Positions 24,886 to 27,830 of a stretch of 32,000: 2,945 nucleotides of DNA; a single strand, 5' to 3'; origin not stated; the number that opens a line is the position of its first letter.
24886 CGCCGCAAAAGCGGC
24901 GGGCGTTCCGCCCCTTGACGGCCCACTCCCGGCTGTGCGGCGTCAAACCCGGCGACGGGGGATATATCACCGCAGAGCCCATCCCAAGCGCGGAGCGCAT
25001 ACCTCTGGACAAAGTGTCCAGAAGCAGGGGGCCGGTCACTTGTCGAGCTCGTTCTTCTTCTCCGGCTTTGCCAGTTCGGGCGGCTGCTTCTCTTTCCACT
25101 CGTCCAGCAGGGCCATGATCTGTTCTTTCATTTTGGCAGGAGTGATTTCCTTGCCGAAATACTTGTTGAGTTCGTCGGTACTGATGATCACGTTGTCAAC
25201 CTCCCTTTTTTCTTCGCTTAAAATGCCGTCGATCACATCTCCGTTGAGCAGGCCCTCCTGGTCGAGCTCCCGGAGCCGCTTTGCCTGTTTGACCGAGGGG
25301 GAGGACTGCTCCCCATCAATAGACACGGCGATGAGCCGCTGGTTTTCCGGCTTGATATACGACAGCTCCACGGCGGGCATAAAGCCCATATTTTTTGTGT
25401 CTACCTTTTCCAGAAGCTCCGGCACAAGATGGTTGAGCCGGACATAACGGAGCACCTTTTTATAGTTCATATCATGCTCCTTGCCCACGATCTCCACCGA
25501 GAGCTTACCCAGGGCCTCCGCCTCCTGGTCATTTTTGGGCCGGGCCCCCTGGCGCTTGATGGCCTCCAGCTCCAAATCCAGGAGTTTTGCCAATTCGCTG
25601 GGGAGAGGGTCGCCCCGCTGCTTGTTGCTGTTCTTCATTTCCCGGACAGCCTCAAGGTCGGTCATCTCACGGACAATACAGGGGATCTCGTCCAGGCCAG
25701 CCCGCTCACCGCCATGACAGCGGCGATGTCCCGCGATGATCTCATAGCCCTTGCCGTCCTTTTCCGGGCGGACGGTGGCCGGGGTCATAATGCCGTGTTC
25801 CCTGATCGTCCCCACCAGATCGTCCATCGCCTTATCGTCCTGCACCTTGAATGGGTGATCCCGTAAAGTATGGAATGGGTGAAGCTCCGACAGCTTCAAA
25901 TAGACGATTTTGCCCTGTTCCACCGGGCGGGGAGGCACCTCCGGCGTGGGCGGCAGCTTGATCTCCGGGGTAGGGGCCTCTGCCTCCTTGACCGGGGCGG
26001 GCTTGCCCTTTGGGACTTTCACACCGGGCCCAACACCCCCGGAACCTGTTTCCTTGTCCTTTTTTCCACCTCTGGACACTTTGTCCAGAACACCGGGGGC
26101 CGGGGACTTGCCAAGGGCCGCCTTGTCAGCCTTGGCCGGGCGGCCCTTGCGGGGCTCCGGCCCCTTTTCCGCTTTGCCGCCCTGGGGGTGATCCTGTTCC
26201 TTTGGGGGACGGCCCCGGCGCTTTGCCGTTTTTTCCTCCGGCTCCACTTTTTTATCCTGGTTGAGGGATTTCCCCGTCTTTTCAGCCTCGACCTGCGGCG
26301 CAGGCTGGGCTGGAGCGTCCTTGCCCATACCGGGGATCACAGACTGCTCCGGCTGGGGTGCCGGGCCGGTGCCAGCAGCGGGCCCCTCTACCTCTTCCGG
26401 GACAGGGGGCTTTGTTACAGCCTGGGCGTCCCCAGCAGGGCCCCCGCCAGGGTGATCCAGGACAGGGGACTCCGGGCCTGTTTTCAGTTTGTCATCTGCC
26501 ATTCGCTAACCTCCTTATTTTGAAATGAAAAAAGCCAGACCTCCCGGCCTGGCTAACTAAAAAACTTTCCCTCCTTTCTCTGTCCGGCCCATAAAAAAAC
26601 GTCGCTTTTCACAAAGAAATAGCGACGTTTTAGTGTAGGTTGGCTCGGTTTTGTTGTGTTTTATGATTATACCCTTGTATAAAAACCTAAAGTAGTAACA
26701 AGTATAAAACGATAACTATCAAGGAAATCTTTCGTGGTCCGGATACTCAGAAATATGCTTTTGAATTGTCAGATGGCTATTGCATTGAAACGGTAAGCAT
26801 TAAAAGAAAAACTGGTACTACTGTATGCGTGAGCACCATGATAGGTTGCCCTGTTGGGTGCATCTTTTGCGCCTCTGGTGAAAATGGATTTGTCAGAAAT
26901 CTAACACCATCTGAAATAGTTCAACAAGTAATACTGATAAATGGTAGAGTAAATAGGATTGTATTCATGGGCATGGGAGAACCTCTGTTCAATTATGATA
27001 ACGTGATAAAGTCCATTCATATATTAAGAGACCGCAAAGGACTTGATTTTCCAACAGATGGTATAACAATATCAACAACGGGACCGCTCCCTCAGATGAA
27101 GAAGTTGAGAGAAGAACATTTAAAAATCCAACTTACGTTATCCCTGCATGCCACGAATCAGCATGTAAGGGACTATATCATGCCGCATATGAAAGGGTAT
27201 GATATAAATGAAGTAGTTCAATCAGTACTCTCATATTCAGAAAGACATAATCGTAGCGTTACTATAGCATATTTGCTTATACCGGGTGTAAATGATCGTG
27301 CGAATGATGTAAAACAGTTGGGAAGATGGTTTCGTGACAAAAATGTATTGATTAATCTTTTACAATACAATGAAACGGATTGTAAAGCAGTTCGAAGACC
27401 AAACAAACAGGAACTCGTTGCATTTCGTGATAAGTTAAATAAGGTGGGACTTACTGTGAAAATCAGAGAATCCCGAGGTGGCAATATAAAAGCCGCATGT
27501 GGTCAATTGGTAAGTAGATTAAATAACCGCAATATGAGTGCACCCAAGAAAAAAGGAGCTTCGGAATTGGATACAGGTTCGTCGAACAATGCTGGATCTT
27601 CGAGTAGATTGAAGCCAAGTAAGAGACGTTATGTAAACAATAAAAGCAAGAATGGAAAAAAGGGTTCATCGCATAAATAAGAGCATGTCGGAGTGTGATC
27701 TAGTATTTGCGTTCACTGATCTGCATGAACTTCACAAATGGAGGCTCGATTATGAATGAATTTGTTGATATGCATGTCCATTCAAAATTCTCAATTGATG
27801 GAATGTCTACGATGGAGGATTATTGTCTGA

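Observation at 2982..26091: Fourteen copies of a 23-27 bp palindrome confined to the ICE backbone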

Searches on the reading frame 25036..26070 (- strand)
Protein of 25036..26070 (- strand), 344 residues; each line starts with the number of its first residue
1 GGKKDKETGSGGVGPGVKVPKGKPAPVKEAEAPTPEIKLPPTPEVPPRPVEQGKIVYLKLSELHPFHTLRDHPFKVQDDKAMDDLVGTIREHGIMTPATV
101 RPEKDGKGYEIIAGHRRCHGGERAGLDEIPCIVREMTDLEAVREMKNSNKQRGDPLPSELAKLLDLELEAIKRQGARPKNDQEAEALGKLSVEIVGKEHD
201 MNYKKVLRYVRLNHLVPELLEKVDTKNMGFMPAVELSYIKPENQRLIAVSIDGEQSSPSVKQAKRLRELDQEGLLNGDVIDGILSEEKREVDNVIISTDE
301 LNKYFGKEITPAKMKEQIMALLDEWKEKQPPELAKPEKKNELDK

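Call 38: search_solved_structures(query=window:25036-26070:-, max_evalue=1, show_alignments=2)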
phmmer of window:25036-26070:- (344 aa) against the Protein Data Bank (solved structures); distinct sequences matched with E-value up to 1: 13.
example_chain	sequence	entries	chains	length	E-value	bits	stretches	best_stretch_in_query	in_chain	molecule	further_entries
1vz0_A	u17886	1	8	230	4.8e-15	58.9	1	59-169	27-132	Chromosome-partitioning protein Spo0J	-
7bnk_A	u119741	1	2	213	2.5e-14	56.6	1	57-162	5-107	ParB family protein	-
7bnr_A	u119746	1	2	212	7.5e-14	55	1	63-162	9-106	ParB family protein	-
7o0n_A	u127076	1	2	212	7.6e-14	55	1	63-162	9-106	ParB family protein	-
6sdk_A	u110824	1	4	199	1.6e-13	53.9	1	61-170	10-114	Stage 0 sporulation protein J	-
6t1f_A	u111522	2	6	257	1.6e-12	50.6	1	71-160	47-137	Chromosome-partitioning protein ParB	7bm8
7ng0_A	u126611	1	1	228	4.4e-11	45.9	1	71-168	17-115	Nucleoid occlusion protein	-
7nfu_A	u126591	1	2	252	4.7e-11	45.8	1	70-168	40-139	Nucleoid occlusion protein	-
7ol9_A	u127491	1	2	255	2.4e-08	36.9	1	50-157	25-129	Nucleoid occlusion protein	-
4umk_A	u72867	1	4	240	3.7e-07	33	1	55-170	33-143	PROBABLE CHROMOSOME-PARTITIONING PROTEIN PARB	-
8qa8_A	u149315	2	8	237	2e-05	27.3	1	81-180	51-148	Transcriptional repressor protein KorB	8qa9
8b6g_CH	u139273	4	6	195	0.21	14.1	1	201-265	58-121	Diphthamide synthesis protein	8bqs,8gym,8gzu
7vg9_A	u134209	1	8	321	0.81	12.1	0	215-285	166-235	Phosphate butyryltransferase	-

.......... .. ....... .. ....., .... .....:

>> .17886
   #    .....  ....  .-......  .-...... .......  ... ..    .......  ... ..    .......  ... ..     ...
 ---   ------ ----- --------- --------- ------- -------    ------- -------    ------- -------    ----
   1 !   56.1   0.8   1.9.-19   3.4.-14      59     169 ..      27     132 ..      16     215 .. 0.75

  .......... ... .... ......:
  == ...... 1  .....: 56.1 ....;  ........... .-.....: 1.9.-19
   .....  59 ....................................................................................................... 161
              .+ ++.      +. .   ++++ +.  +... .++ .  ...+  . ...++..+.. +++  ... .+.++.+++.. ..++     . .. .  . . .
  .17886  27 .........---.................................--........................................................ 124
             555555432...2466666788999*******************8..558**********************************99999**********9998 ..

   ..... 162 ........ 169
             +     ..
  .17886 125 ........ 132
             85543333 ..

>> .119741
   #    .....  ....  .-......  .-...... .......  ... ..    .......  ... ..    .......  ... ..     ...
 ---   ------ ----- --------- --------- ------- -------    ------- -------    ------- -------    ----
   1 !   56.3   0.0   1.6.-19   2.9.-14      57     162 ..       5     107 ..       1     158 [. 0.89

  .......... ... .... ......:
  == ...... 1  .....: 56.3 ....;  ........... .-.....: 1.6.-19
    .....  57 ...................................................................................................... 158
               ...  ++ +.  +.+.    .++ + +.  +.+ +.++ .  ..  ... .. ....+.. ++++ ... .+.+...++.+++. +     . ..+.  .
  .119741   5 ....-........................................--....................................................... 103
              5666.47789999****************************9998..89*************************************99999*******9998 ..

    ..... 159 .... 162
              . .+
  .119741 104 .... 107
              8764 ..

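Call 39: search_protein_families(library=ncbifam, proteins=[window:25036-26070:-], max_evalue=0.01)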
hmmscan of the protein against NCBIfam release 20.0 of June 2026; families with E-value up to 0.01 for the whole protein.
window:25036-26070:- (344 aa): 6 families
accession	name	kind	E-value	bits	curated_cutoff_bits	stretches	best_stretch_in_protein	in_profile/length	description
TIGR00180.1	parB_part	domain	1.2e-19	70.8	58.45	1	70-174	17-122/186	ParB/RepB/Spo0J family partition protein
TIGR03734.1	PRTRC_parB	hypoth_equivalog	1.1e-17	63.9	278.6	1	73-182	8-113/555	PRTRC system ParB family protein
TIGR04285.1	nucleoid_noc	exception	2.3e-15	56.6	315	1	57-142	4-84/255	nucleoid occlusion protein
TIGR03454.1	partition_RepB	equivalog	1.2e-09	38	201.5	1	77-154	83-160/325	plasmid partitioning protein RepB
NF010406.0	PRK13832.1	subfamily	4.4e-09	35.4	640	1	80-146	27-95/578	plasmid partitioning protein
NF010440.0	PRK13866.1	equivalog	3.5e-05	23.1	522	1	78-154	86-162/336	plasmid partitioning protein RepB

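Call 40: find_homologous_proteins(query=window:25036-26070:-, max_evalue=0.00001)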
Query window:25036-26070:- (344 aa): 6660 proteins with E <= 0.00001 among 8000 candidates; the best 120 are listed.
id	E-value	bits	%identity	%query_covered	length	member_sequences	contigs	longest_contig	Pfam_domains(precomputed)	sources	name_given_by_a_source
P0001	1.2e-217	740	98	100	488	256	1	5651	PF02195.27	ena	-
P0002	6.0e-217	738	82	87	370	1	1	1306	PF02195.27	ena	-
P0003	3.1e-216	735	97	100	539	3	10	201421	PF02195.27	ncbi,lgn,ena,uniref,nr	ncbi:ParB/RepB/Spo0J family partition protein [Bittarella massiliensis]|uniref:ParB/RepB/Spo0J famil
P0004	7.6e-215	731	97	99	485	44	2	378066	PF02195.27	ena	-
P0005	1.2e-210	717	95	100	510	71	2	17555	PF02195.27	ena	-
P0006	2.6e-210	716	94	100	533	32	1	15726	PF02195.27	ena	-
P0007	1.9e-207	706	93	100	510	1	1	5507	PF02195.27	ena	-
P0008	1.9e-207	706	93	100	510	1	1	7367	PF02195.27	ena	-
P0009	2.0e-207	706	93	100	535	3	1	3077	PF02195.27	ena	-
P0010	3.7e-207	705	95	100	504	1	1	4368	PF02195.27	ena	-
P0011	4.0e-205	699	92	100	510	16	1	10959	PF02195.27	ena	-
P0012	5.5e-204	695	92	100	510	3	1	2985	PF02195.27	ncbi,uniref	ncbi:ParB/RepB/Spo0J family partition protein [Evtepia gabavorous]|uniref:ParB/RepB/Spo0J family par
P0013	1.2e-203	694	94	99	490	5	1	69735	PF02195.27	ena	-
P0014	2.8e-203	693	92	100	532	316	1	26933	PF02195.27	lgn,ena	-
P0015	3.0e-203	693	91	100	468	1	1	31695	PF02195.27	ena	-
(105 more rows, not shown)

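Call 47: find_related_loci(query=window:25036-26070:-, collection=viral_contigs, flank=10000)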
Query window:25036-26070:- (344 aa) in viral_contigs; peptide patterns used: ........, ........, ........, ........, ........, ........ (x = any residue, [..] = any of these).
19 stretches matched a pattern; 17 encode a relative of the query (tblastn E <= 1e-3); 15 distinct loci.
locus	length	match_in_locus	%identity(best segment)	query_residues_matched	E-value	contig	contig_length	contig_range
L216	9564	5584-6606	98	4-344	0e+0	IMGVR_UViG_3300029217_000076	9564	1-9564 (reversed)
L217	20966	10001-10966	98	23-344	0e+0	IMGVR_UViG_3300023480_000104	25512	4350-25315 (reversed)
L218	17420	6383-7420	93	1-344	0e+0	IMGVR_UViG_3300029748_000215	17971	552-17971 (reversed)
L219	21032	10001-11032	84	4-344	0e+0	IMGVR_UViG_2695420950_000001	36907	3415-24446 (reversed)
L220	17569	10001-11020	69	3-344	7e-148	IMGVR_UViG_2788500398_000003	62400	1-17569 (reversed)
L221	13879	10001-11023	69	2-344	3e-147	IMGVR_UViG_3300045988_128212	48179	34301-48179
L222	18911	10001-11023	68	2-344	4e-147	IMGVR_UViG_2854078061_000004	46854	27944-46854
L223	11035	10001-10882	73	50-344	3e-138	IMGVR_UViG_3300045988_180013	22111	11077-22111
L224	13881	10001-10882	73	50-344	3e-138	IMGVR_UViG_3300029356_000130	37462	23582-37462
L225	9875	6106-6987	73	50-344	2e-138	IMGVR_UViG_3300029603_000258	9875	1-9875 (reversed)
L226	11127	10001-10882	73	50-344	3e-138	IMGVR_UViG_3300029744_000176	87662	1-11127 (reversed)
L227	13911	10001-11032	85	4-344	0e+0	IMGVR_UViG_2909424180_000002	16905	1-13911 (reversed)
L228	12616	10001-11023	69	2-344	2e-147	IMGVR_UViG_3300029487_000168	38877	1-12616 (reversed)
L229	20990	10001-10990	95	16-344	0e+0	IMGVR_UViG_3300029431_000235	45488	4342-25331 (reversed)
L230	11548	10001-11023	68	2-344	4e-145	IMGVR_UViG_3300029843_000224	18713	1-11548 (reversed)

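Call 91: predict_structure(alignment_id=A3)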
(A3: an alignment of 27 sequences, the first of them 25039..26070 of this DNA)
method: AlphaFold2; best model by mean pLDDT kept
length: 344 residues; sequences in the alignment: 27
mean_pLDDT: 42.9   pTM: 0.33
mean pLDDT of the five models: 42.9, 40.1, 39.1, 37.3, 37.1
residues with pLDDT >= 90: 0; 70-90: 2; 50-70: 111; < 50: 231
segments of 3 or more residues with pLDDT < 50: 1-50, 64-95, 114-126, 149-160, 183-298, 342-344
pLDDT, mean of each block of 10 residues (from residue 1): 32 32 37 33 36 57 41 31 36 50 60 45 48 65 56 41 55 54 44 33 28 36 38 27 25 31 45 36 29 39 54 65 65 56 47
secondary structure, 60 per line:
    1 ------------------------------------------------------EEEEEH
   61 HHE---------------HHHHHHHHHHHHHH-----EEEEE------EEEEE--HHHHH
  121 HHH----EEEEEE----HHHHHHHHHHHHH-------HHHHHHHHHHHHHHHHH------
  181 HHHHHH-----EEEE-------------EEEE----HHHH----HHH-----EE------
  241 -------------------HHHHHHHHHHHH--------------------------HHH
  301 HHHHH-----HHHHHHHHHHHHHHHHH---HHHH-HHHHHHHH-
elements in order: E55-59 H79-92 E98-102 E109-113 H116-123 E128-133 H138-150 H158-174 H181-186 E192-195 E209-212 H217-220 H260-271 H298-305 H311-327 H331-334 H336-343

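Call 114: search_protein_representatives(alignment_id=A4)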
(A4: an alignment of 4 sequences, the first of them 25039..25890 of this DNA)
Query: 4 sequences, 297 profile positions. Proteins with E-value up to 0.001 (for the whole library): 69423; up to 1e-10: 23662; up to 1e-30: 3408. The best 150 are listed.
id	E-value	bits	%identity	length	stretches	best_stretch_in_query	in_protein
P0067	2.6e-161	552.2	-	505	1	1-297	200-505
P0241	4.7e-149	511.9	-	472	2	40-280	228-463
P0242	1.5e-132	457.8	-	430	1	9-297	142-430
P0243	3.4e-131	453.3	-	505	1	6-297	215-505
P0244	1.2e-121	421.9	-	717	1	7-279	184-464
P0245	2.7e-118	410.9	-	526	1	37-297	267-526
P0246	3.6e-117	407.3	-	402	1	41-297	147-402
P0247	8.0e-116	402.8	-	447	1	34-297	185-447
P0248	1.4e-113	395.5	-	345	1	48-297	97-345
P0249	3.7e-112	390.8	-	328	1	1-227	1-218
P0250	1.8e-111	388.5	-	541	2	16-268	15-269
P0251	2.3e-110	384.9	-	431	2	18-207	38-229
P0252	2.9e-109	381.3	-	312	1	10-297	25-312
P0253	5.1e-108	377.2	-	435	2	31-282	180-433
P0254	5.7e-107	373.8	-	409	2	19-234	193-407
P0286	7.5e-91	320.9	-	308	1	18-283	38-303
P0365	3.8e-79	282.4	-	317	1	12-296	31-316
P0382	7.1e-78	278.2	-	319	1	16-284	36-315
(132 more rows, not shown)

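Call 118: find_encoding_contigs(protein=P0286, flank=6000, max_places=1)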
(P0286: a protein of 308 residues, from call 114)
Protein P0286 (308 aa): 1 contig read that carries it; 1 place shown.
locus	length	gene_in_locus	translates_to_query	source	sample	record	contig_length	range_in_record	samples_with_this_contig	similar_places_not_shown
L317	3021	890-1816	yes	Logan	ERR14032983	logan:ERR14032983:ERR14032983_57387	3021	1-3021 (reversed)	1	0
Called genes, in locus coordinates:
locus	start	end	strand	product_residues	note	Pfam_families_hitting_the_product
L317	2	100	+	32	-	?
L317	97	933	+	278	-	PF00142:Fer4_NifH, PF00448:SRP54 (faint), PF02374:ArsA_ATPase (weak), PF06564:CBP_BcsQ, PF09140:MipZ (faint), PF10609:ParA, PF13614:AAA_31, PF01656:CbiA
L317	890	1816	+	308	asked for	PF02195:ParB_N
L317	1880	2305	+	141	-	-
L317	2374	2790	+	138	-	-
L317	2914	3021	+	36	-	?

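Call 120: find_encoding_contigs(protein=P0365, flank=6000, max_places=1)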
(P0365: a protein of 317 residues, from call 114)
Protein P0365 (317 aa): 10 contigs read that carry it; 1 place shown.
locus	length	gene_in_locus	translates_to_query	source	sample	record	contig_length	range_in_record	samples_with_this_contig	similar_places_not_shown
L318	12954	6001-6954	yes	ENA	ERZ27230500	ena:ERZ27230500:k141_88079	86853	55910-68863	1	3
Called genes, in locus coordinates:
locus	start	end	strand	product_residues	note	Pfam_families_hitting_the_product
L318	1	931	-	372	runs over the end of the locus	PF00005:ABC_tran, PF08402:TOBE_2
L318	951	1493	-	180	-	PF12844:HTH_19, PF13560:HTH_31, PF01381:HTH_3, PF13443:HTH_26 (weak), PF02311:AraC_binding (weak), PF07883:Cupin_2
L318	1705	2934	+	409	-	-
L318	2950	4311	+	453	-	PF18073:Zn_ribbon_LapB, PF06745:ATPase, PF13481:AAA_25, PF13541:ChlI, PF05362:Lon_C (weak)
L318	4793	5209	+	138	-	-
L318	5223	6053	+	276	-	PF00142:Fer4_NifH, PF01656:CbiA, PF02374:ArsA_ATPase (weak), PF06564:CBP_BcsQ, PF07015:VirC1 (faint), PF09140:MipZ (faint), PF10609:ParA, PF13614:AAA_31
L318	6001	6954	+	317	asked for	PF02195:ParB_N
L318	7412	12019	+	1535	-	PF13620:CarboxypepD_reg (faint), PF17802:SpaA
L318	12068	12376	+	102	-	-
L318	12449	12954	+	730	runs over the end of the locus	PF00801:PKD (faint), PF17963:Big_9 (faint), PF21027:Sde0182_C (faint)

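Call 122: find_encoding_contigs(protein=P0382, flank=3000, max_places=1)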
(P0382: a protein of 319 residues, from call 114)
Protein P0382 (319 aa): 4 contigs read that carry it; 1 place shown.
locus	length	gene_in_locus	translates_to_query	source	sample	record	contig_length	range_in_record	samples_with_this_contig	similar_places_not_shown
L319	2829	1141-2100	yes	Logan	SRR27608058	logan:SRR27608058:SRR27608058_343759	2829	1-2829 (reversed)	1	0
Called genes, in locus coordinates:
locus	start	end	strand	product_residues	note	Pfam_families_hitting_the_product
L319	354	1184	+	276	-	PF00142:Fer4_NifH (weak), PF01656:CbiA, PF02374:ArsA_ATPase (weak), PF06564:CBP_BcsQ (weak), PF09140:MipZ (faint), PF10609:ParA (weak), PF13614:AAA_31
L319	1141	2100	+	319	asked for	PF02195:ParB_N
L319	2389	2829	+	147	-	?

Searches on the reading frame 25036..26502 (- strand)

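Call 7: search_protein_families(library=pfam, proteins=[window:25036-26502:-], max_evalue=0.01)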
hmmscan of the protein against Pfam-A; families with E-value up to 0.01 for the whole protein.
window:25036-26502:- (488 aa): 1 family
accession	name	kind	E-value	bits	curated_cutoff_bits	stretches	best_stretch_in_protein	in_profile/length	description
PF02195.25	ParB_N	-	1.3e-17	64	26.3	1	214-287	15-87/95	ParB N-terminal domain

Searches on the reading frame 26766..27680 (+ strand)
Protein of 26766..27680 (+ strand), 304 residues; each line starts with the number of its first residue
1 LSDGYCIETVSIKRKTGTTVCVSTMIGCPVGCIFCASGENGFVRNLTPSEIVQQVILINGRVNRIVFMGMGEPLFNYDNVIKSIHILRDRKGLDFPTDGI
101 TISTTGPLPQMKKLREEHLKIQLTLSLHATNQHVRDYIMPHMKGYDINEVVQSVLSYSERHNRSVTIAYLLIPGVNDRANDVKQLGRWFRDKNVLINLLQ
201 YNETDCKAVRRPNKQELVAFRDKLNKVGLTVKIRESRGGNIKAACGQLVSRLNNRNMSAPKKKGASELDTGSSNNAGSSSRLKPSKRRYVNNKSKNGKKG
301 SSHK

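Call 7: search_protein_families(library=pfam, proteins=[window:26766-27680:+], max_evalue=0.01)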
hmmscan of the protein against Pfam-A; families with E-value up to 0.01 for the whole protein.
window:26766-27680:+ (304 aa): 2 families
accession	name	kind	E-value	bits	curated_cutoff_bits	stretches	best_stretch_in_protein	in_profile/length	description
PF04055.27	Radical_SAM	-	2.9e-19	70.3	29.5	1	23-178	2-157/166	Radical SAM superfamily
PF19238.5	Radical_SAM_2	-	0.007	16.5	26.7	1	111-180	69-133/151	Radical SAM-like domain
